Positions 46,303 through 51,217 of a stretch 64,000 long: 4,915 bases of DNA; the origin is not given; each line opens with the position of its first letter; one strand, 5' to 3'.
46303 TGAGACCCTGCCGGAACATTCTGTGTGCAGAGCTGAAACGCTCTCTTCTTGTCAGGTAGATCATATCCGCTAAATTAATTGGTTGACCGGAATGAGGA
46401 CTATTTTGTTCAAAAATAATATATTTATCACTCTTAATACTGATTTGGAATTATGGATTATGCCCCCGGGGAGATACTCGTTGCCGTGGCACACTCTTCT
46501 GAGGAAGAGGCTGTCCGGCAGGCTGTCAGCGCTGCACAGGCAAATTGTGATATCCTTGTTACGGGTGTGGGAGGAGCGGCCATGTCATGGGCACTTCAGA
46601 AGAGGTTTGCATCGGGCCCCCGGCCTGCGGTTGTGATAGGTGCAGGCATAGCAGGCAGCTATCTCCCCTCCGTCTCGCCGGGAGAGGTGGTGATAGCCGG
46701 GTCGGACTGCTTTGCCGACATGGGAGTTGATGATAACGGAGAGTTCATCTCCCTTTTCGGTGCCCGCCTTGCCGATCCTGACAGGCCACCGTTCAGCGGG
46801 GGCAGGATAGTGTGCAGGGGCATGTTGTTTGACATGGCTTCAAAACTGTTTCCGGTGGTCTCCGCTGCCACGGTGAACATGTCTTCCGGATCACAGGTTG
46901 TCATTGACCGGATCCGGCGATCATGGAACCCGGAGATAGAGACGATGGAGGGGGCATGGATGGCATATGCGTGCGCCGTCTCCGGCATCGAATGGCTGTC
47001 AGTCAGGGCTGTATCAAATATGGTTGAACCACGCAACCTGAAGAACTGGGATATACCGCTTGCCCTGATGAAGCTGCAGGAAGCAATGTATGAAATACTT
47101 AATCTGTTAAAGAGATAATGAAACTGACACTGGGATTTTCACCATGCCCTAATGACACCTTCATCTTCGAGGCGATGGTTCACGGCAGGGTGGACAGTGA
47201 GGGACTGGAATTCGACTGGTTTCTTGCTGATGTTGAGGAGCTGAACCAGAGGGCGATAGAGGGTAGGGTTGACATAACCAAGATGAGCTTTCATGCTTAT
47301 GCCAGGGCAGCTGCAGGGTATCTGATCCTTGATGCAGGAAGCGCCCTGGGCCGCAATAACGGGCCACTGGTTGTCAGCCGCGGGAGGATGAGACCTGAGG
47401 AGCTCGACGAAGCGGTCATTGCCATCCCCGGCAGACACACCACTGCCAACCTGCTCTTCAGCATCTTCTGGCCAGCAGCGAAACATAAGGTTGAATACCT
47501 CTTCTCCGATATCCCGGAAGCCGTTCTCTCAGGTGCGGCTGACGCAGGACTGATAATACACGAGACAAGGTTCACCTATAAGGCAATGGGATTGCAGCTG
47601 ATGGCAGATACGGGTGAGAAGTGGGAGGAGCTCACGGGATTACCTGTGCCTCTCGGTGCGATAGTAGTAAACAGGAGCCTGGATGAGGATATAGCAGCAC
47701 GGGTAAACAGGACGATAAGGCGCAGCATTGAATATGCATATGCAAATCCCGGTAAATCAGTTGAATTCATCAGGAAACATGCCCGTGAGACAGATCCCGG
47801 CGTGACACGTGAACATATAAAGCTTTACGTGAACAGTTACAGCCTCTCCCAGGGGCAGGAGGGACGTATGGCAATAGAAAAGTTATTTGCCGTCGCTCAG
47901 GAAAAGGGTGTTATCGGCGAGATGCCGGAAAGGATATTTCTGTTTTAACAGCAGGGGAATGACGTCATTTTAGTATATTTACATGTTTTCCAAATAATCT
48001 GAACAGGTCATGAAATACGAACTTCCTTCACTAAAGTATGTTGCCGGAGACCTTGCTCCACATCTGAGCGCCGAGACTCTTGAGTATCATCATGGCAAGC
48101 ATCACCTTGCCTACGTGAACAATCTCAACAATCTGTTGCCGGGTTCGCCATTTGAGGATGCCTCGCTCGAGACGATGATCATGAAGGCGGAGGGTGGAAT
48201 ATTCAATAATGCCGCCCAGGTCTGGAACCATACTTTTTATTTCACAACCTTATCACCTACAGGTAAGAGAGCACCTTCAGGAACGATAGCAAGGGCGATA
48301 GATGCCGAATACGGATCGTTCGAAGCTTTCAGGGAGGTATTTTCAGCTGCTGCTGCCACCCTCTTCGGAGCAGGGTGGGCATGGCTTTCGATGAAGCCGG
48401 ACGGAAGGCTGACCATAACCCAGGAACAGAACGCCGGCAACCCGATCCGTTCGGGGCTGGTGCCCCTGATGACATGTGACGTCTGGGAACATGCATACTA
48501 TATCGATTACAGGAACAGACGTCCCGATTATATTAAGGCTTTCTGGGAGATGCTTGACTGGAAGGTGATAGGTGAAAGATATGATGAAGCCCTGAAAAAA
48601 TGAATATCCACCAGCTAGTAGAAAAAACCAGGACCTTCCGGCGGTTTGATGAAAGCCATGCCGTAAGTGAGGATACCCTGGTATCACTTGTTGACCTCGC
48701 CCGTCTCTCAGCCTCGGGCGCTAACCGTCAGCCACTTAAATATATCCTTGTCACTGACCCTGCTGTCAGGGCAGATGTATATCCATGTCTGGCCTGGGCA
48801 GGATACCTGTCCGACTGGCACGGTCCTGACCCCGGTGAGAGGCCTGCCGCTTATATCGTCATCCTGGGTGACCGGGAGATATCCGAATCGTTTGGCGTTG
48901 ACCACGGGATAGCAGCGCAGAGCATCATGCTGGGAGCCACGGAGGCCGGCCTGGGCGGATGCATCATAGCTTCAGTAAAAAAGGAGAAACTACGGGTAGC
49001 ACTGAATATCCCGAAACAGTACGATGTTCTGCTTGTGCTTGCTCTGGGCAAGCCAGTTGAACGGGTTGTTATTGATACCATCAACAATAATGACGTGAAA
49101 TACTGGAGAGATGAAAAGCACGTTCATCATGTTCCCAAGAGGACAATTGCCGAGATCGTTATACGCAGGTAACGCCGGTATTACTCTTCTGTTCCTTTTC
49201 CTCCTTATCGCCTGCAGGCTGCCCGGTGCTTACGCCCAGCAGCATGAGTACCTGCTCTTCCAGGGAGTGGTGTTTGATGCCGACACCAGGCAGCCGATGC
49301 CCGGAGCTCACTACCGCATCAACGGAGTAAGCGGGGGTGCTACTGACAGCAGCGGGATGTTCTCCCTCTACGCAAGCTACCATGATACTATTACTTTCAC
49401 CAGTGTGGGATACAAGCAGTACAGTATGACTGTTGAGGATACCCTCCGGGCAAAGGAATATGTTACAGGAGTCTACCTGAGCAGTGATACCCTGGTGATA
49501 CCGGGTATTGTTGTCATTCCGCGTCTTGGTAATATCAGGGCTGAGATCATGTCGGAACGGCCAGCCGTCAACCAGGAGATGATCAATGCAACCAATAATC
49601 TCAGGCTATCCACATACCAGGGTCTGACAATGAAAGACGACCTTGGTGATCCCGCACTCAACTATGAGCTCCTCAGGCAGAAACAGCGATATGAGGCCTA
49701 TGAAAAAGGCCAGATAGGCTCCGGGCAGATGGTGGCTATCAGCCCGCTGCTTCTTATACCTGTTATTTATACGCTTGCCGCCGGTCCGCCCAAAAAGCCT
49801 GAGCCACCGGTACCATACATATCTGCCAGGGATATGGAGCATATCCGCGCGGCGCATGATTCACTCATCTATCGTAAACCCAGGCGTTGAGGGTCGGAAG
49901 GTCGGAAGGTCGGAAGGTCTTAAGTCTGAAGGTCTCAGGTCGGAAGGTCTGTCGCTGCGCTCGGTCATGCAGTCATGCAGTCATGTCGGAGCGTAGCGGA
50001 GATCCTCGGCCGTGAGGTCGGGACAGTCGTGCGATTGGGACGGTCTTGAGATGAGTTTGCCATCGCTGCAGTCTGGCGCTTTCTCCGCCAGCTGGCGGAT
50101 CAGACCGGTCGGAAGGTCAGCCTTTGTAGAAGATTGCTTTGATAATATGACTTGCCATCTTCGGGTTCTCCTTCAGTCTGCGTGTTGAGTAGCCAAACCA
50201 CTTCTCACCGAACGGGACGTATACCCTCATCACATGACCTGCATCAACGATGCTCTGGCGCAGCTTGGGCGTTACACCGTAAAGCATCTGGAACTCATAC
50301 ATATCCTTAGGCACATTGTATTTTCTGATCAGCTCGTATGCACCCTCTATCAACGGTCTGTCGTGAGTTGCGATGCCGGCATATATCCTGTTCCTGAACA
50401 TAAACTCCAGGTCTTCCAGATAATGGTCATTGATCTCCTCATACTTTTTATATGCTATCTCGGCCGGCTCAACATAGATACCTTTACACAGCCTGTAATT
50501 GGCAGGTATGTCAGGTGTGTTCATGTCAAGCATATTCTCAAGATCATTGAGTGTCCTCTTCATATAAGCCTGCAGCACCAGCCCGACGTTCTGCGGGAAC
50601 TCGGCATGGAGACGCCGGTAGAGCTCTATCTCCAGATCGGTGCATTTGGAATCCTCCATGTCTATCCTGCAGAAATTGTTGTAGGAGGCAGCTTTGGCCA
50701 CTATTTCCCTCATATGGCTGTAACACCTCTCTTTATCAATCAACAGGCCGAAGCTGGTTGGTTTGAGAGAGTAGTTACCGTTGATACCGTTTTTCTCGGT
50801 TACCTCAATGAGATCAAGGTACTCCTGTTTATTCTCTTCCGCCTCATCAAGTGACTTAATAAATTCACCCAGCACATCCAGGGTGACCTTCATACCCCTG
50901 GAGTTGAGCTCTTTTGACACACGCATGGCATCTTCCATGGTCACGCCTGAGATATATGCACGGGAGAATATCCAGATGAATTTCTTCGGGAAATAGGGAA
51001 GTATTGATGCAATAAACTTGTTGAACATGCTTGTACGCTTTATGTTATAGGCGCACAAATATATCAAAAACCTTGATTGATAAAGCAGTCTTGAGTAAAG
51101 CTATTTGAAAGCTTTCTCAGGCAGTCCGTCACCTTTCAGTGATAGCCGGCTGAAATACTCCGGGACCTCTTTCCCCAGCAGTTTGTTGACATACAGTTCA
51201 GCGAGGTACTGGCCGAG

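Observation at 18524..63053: Family of mosaic intergenic elements built from phased 8-nt GTC-anchored tandem units (3 copies in 64 kb)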

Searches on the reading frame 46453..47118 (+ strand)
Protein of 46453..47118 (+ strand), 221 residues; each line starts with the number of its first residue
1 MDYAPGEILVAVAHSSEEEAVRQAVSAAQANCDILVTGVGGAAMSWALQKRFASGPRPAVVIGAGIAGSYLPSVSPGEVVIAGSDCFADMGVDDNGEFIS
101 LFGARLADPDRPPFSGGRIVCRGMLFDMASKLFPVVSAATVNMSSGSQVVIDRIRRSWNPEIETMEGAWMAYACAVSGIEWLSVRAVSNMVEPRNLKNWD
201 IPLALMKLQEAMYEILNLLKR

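Call 82: search_protein_families(library=pfam, proteins=[window:46453-47118:+], max_evalue=0.00001)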
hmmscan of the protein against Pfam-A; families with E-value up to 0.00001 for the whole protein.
window:46453-47118:+ (221 aa): 1 family
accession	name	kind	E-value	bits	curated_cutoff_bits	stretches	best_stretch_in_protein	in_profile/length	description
PF01048.26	PNP_UDP_1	-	2.4e-10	40.6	25.1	1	35-201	47-210/233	Phosphorylase superfamily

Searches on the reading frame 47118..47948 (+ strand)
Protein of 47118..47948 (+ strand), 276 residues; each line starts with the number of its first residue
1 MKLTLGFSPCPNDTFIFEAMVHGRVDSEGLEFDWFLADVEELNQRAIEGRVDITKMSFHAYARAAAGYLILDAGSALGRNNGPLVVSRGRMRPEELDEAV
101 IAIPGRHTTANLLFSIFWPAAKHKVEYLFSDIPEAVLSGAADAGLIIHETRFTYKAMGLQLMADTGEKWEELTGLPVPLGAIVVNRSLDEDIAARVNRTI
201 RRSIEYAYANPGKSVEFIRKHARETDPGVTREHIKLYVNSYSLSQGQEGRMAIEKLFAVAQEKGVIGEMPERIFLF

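Call 82: search_protein_families(library=pfam, proteins=[window:47118-47948:+], max_evalue=0.00001)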
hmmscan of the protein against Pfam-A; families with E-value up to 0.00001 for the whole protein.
window:47118-47948:+ (276 aa): 1 family
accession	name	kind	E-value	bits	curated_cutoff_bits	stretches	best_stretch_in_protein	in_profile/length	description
PF02621.19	VitK2_biosynth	-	1.1e-72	244.9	26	1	3-262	1-252/252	Menaquinone biosynthesis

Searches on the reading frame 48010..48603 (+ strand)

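Call 82: search_protein_families(library=pfam, proteins=[window:48010-48603:+], max_evalue=0.00001)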
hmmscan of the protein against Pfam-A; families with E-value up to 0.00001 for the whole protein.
window:48010-48603:+ (197 aa): 2 families
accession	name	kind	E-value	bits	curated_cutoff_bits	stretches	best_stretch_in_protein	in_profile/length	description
PF02777.23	Sod_Fe_C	-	2.6e-39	133.8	20.9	1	89-189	1-101/102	Iron/manganese superoxide dismutases, C-terminal domain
PF00081.27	Sod_Fe_N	-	6e-28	97.6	27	1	2-82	1-82/82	Iron/manganese superoxide dismutases, alpha-hairpin domain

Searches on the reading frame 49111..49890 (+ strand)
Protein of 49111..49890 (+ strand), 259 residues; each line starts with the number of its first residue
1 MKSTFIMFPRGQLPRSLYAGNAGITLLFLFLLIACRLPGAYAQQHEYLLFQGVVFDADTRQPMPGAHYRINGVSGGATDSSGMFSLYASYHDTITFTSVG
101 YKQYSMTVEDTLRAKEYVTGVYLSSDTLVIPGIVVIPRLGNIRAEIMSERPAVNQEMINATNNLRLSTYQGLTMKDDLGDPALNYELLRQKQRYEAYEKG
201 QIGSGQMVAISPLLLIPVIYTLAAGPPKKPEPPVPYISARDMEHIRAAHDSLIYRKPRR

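Call 9: search_protein_families(library=pfam, proteins=[window:49111-49890:+])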
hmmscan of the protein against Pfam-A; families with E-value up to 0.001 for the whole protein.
window:49111-49890:+ (259 aa): 1 family
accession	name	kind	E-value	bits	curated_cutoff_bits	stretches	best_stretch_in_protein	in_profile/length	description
PF13715.12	CarbopepD_reg_2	-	6.6e-09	36.1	32.2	1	51-130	2-83/88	CarboxypepD_reg-like domain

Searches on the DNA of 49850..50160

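Call 67: search_rna_families(source=window, start=49850, end=50160, threshold=evalue, max_evalue=1)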
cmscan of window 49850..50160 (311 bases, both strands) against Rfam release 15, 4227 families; matches with E-value up to 1: 0.
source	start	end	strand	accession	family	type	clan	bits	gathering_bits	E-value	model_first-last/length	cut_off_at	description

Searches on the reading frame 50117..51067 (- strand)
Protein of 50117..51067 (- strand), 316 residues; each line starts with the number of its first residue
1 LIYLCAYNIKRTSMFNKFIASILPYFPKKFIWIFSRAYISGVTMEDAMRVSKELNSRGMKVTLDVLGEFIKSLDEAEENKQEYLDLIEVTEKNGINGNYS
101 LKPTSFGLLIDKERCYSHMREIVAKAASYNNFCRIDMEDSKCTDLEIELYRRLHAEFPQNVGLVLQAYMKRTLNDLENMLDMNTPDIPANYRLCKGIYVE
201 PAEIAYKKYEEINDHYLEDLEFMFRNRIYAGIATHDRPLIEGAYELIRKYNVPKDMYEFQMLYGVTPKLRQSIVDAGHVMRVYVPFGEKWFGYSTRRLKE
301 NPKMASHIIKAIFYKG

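Call 9: search_protein_families(library=pfam, proteins=[window:50117-51067:-])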
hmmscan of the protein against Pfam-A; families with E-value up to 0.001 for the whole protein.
window:50117-51067:- (316 aa): 1 family
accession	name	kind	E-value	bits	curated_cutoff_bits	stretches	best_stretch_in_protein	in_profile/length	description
PF01619.24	Pro_dh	-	7.7e-36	124.5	27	1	49-307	3-275/278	Proline dehydrogenase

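Call 54: find_homologous_proteins(query=window:50117-51067:-, max_evalue=1e-60)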
Query window:50117-51067:- (316 aa): 7959 proteins with E <= 1e-60 among 8000 candidates; the best 120 are listed.
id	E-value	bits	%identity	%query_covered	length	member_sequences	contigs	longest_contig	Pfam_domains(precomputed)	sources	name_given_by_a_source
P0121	2.4e-195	666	96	96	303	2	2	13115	PF01619.25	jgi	jgi:proline dehydrogenase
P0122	8.4e-188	641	92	96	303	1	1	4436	PF01619.25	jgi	-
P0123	1.7e-185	633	89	96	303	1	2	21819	PF01619.25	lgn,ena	-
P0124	4.8e-185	632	91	96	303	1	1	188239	PF01619.25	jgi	jgi:proline dehydrogenase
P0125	9.6e-185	631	91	96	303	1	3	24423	PF01619.25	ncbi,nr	ncbi:MAG: proline dehydrogenase family protein [Bacteroidales bacterium]|nr:proline dehydrogenase fa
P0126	1.6e-184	630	91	96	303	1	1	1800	PF01619.25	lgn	-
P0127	2.9e-184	629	90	96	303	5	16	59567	PF01619.25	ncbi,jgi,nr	ncbi:MAG: proline dehydrogenase family protein [Bacteroidales bacterium]|jgi:proline dehydrogenase|n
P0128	3.2e-184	629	89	96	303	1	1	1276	PF01619.25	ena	-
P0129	3.7e-184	629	91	96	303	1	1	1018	PF01619.25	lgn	-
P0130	4.8e-184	628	90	96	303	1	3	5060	PF01619.25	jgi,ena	-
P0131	6.4e-184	628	90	96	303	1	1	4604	PF01619.25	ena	-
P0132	1.1e-183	627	91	96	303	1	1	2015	PF01619.25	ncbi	-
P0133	1.2e-183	627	90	96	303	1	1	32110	PF01619.25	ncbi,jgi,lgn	-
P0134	1.5e-183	627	89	96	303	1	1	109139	PF01619.25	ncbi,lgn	-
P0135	1.9e-183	627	90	96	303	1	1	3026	PF01619.25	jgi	jgi:proline dehydrogenase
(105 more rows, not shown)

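Call 56: find_encoding_contigs(protein=P0121, flank=3000, max_places=2)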
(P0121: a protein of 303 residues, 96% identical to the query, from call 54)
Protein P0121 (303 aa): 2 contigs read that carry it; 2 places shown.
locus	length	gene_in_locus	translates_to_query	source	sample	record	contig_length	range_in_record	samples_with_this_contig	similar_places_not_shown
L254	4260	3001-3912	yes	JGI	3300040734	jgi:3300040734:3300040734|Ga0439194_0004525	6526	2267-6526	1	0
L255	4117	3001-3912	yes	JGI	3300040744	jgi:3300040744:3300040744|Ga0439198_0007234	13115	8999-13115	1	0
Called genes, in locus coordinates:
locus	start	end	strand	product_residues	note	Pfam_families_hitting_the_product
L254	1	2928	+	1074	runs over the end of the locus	PF13450:NAD_binding_8 (faint), PF13510:Fer2_4, PF07992:Pyr_redox_2, PF13738:Pyr_redox_3 (faint), PF04324:Fer2_BFD (weak), PF01266:DAO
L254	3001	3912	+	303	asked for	PF01619:Pro_dh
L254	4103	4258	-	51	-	?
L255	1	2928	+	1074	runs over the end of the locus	PF13450:NAD_binding_8 (faint), PF13510:Fer2_4, PF07992:Pyr_redox_2, PF13738:Pyr_redox_3 (faint), PF04324:Fer2_BFD (weak), PF01266:DAO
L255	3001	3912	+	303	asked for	PF01619:Pro_dh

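Call 57: find_encoding_contigs(protein=P0124, flank=3000, max_places=1)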
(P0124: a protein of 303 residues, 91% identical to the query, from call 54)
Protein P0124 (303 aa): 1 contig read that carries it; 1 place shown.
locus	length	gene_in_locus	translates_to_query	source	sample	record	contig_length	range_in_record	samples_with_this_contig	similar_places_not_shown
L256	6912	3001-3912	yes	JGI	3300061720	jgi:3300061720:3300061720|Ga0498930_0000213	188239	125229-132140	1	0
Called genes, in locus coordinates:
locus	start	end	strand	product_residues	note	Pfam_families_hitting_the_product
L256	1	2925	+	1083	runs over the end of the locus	PF13510:Fer2_4, PF13450:NAD_binding_8 (faint), PF07992:Pyr_redox_2, PF13738:Pyr_redox_3 (faint), PF12838:Fer4_7 (weak), PF04324:Fer2_BFD, PF01266:DAO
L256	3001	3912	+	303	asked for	PF01619:Pro_dh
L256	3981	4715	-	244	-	PF13715:CarbopepD_reg_2 (weak)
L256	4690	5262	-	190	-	PF14512:TM1586_NiRdase (faint), PF00881:Nitroreductase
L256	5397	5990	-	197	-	PF00081:Sod_Fe_N, PF02777:Sod_Fe_C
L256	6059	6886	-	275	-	PF02621:VitK2_biosynth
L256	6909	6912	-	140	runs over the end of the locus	PF01048:PNP_UDP_1 (weak)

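Call 58: find_encoding_contigs(protein=P0127, flank=3000, max_places=2)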
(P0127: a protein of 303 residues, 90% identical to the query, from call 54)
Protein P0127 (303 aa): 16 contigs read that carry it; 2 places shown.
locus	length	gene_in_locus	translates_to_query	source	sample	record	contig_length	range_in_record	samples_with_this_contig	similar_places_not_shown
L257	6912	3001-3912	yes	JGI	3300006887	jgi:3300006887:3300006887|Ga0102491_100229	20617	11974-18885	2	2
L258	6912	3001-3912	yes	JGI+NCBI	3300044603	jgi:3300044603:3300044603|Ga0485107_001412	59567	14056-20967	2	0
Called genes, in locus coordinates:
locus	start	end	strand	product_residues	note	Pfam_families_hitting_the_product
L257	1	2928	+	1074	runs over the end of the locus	PF13450:NAD_binding_8 (faint), PF13510:Fer2_4, PF07992:Pyr_redox_2, PF12838:Fer4_7 (weak), PF13237:Fer4_10 (weak), PF00037:Fer4 (weak), PF04324:Fer2_BFD (weak), PF01266:DAO, +1 more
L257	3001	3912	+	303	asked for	PF01619:Pro_dh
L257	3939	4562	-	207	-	PF13715:CarbopepD_reg_2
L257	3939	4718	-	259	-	PF13715:CarbopepD_reg_2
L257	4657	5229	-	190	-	PF14512:TM1586_NiRdase (faint), PF00881:Nitroreductase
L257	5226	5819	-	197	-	PF00081:Sod_Fe_N, PF02777:Sod_Fe_C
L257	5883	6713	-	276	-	PF02621:VitK2_biosynth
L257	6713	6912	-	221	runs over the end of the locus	PF01048:PNP_UDP_1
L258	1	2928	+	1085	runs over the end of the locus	PF13510:Fer2_4, PF13450:NAD_binding_8 (faint), PF07992:Pyr_redox_2, PF13237:Fer4_10 (weak), PF00037:Fer4 (weak), PF12838:Fer4_7 (weak), PF04324:Fer2_BFD (weak), PF01266:DAO, +1 more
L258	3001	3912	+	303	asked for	PF01619:Pro_dh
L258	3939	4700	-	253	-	PF13715:CarbopepD_reg_2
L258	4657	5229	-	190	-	PF14512:TM1586_NiRdase (faint), PF00881:Nitroreductase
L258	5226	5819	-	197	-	PF00081:Sod_Fe_N, PF02777:Sod_Fe_C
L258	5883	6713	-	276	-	PF02621:VitK2_biosynth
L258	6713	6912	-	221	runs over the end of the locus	PF01048:PNP_UDP_1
